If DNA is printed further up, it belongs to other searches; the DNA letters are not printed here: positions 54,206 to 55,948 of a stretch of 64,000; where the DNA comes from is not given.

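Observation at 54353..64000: Tandem array of three paralogous SLH-middle / beta-helix-C-terminal surface proteins with near-identical nucleotide blocks (recombination substrate, likely surface variation)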

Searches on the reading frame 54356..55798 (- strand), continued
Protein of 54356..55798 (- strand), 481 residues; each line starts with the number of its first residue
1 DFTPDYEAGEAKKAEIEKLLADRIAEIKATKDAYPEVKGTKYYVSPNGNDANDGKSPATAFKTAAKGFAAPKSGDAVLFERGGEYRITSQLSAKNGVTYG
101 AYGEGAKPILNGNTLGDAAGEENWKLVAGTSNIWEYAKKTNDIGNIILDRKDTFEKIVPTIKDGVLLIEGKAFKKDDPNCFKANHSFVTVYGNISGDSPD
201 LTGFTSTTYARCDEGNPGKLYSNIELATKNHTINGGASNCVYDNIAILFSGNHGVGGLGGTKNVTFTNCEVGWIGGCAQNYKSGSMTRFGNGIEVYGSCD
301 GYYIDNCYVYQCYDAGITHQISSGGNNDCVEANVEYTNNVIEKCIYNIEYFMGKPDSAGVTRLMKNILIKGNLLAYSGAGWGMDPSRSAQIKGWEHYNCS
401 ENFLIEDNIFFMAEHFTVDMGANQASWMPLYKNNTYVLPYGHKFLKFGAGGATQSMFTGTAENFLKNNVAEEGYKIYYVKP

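Call 85: fold_search(model_id=the predicted structure, library=pdb)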
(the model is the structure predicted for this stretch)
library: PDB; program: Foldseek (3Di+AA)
matches with E <= 10: 347; with E <= 0.001: 37
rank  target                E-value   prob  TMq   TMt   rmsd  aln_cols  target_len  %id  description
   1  3vst_A                3.7e-10  1.00  0.45  0.35   9.9       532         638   11  The complex structure of XylC with Tris (released 2013-02-27)
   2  5mqp_A                4.7e-09  1.00  0.41  0.34  11.6       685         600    9  Glycoside hydrolase BT_1002 (released 2017-04-05)
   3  5mqp_B                9.9e-09  1.00  0.39  0.33  10.8       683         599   10  Glycoside hydrolase BT_1002 (released 2017-04-05)
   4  5mqp_C                1.5e-08  1.00  0.37  0.31  11.5       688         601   10  Glycoside hydrolase BT_1002 (released 2017-04-05)
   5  5gqc_A                3.2e-08  1.00  0.22  0.19  17.9       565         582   14  Crystal structure of lacto-N-biosidase LnbX from Bifidobacterium longum subsp. longum, ligand-free form (released 2017-04-19)
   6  5mqp_E                3.7e-08  1.00  0.38  0.32  15.1       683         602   10  Glycoside hydrolase BT_1002 (released 2017-04-05)
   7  5gqc_D                1.3e-07  1.00  0.25  0.21  16.3       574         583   15  Crystal structure of lacto-N-biosidase LnbX from Bifidobacterium longum subsp. longum, ligand-free form (released 2017-04-19)
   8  7v6i_A                1.4e-07  1.00  0.36  0.30  11.0       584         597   13  Crystal structure of lacto-N-biosidase BsaX from Bifidobacterium saguini, lacto-N-biose complex (released 2022-02-09)
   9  7v6m_A                2.3e-07  1.00  0.34  0.29  14.1       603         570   14  Crystal structure of lacto-N-biosidase TnX from Tynzenella nexilis, lacto-N-biose complex (released 2022-02-09)
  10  6kqs_A                2.7e-07  1.00  0.34  0.27  13.3       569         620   12  Crystal Structure of GH136 lacto-N-biosidase from Eubacterium ramulus - selenomethionine derivative (released 2020-06-10)
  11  6kqt_A                3.1e-07  1.00  0.30  0.25  14.0       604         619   12  Crystal Structure of GH136 lacto-N-biosidase from Eubacterium ramulus - native protein (released 2020-06-10)
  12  7w1c_B                1.4e-05  0.96  0.18  0.14  19.3       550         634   10  Crystal structure of Klebsiella pneumoniae K1 capsule-specific polysaccharide lyase in a P1 crystal form (released 2022-05-18)
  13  1ru4                  2.9e-05  1.00  0.32  0.38  12.4       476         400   14  Crystal structure of pectate lyase Pel9A (released 2004-04-13)
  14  8yk3_B                4.4e-05  0.98  0.26  0.22  21.2       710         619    9  Blood group B alpha-1,3-galactosidase AgaBb from Bifidobacterium bifidum, construct T7-tag_24-673 (released 2024-07-10)
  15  9k4a_A                4.4e-05  0.97  0.19  0.15  18.6       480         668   10  Cryo-EM structure of depolymerase S2-4 from Klebsiella phage K64-1 (released 2026-03-25)
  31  5olq_C                5.1e-04  1.00  0.35  0.39  11.0       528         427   12  Rhamnogalacturonan lyase (released 2017-11-29)
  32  5olq_A                5.1e-04  1.00  0.34  0.38  11.6       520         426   12  Rhamnogalacturonan lyase (released 2017-11-29)
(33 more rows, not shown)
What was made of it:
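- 54356..55690 (-): Beta-helix domain of A (aa 722-1166), from an uncharacterised family and the likely catalytic module. Equivalent regions are 58107-59528 in B and 61575-63017 in C. Foldseek: GH120, GH141, GH136 (call 85).
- Foldseek's top hits are all glycoside hydrolases: GH120 XylC, GH141 and GH136 (call 85).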
